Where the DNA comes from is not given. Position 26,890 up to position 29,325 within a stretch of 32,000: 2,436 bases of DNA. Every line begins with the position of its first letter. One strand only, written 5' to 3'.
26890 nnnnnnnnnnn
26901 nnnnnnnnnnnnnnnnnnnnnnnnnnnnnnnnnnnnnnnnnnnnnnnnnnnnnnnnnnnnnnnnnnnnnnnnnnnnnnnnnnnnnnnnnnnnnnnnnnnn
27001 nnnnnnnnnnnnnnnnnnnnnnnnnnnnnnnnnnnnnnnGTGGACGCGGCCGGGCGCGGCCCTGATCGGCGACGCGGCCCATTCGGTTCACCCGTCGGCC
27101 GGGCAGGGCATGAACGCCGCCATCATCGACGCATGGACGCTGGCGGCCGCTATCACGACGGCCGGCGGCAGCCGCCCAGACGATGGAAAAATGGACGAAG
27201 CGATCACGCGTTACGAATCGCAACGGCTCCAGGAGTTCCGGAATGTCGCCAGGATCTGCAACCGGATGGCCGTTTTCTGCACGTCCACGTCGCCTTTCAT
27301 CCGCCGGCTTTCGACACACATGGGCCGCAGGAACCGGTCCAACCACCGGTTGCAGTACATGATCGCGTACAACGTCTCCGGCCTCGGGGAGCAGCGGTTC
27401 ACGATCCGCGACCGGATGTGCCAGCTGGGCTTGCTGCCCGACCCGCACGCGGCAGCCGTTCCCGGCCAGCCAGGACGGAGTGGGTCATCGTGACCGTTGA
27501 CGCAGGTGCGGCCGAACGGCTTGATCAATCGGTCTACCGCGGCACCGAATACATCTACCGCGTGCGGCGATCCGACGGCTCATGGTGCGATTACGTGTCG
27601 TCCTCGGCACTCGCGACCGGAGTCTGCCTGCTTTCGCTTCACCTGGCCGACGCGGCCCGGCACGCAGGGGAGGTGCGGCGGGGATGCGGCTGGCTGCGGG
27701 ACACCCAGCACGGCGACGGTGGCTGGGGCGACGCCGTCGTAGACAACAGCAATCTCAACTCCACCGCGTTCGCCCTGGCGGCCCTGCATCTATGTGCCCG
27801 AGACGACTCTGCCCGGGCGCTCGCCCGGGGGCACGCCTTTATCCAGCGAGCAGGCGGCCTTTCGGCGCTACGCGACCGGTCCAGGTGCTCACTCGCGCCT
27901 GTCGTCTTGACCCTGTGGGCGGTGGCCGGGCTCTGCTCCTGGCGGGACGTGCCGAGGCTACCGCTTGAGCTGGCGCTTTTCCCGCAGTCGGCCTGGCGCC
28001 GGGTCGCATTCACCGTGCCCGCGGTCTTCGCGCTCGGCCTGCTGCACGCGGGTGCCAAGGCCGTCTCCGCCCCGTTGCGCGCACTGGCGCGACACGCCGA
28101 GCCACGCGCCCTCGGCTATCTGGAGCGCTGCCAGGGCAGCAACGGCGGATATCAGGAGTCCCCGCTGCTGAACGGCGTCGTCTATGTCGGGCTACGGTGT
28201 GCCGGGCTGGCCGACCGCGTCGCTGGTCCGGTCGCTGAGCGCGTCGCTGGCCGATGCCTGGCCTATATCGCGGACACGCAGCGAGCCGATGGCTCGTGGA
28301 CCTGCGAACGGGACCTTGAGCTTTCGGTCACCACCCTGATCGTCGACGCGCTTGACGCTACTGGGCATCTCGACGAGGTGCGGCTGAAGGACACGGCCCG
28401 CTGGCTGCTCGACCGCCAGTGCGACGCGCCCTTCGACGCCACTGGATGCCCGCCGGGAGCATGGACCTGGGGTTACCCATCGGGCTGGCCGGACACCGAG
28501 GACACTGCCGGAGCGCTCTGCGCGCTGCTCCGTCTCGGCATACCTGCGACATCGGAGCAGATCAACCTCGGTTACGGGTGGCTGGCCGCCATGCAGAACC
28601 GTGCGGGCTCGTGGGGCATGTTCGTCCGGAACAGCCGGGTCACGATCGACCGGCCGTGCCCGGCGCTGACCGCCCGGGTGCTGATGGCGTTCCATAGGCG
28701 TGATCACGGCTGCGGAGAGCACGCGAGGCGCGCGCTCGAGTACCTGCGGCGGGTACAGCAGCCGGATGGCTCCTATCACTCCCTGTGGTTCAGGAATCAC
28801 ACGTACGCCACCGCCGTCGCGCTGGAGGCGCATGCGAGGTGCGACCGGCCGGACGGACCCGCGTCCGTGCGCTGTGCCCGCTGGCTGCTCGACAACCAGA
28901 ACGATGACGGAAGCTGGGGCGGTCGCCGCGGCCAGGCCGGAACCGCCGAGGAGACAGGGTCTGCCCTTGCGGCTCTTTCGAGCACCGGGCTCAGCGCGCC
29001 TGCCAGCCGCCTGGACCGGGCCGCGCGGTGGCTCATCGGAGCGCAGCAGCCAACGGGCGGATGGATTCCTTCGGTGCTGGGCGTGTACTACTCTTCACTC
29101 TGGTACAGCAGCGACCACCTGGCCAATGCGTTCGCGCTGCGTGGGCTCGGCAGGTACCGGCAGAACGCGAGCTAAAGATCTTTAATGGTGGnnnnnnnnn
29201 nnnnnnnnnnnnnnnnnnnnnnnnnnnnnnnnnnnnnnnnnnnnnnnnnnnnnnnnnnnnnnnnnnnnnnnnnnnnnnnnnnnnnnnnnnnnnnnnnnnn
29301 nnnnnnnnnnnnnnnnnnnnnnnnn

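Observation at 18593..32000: Interleaved terpenoid plus salicylate/NRPS-type biosynthetic gene cluster, with no carrier protein or prenyl synthase in view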

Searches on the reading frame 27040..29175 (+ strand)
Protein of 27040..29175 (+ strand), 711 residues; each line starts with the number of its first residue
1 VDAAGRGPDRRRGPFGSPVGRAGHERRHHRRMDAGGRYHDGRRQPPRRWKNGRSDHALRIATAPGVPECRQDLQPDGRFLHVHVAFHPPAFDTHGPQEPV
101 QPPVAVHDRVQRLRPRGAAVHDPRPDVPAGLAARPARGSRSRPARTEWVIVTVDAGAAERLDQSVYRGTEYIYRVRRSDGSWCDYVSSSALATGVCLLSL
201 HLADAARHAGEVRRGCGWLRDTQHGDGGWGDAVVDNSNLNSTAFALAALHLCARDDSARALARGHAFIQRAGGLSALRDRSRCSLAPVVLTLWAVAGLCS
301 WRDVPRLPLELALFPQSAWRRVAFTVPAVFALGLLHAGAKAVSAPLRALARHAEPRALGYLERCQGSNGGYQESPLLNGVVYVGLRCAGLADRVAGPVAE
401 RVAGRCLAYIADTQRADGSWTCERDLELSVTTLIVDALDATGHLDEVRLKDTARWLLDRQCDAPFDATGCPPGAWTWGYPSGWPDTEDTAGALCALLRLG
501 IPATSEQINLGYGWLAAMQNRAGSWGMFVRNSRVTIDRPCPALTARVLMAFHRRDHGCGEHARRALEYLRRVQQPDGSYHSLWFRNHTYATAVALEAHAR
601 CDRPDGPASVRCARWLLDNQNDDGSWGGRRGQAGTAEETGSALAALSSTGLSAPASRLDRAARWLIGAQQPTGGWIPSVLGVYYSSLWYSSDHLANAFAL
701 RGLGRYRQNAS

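Call 3: search_protein_families(library=pfam, proteins=[window:27040-29175:+])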
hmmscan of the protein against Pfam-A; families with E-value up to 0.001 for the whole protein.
window:27040-29175:+ (711 aa): 4 families
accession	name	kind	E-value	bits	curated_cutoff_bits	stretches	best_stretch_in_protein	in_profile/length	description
PF13243.12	SQHop_cyclase_C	-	5.2e-38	131.3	26.1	2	431-707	7-318/319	Squalene-hopene cyclase C-terminal domain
PF13249.12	SQHop_cyclase_N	-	9.4e-32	110.8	26.2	2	167-318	3-145/291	Squalene-hopene cyclase N-terminal domain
PF00432.27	Prenyltrans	-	8.6e-18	65.2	26.5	1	512-674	56-215/304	Prenyltransferase alpha-alpha toroid domain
PF07678.20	TED_complement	-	3.8e-05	23.4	22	0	506-581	63-135/312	A-macroglobulin TED domain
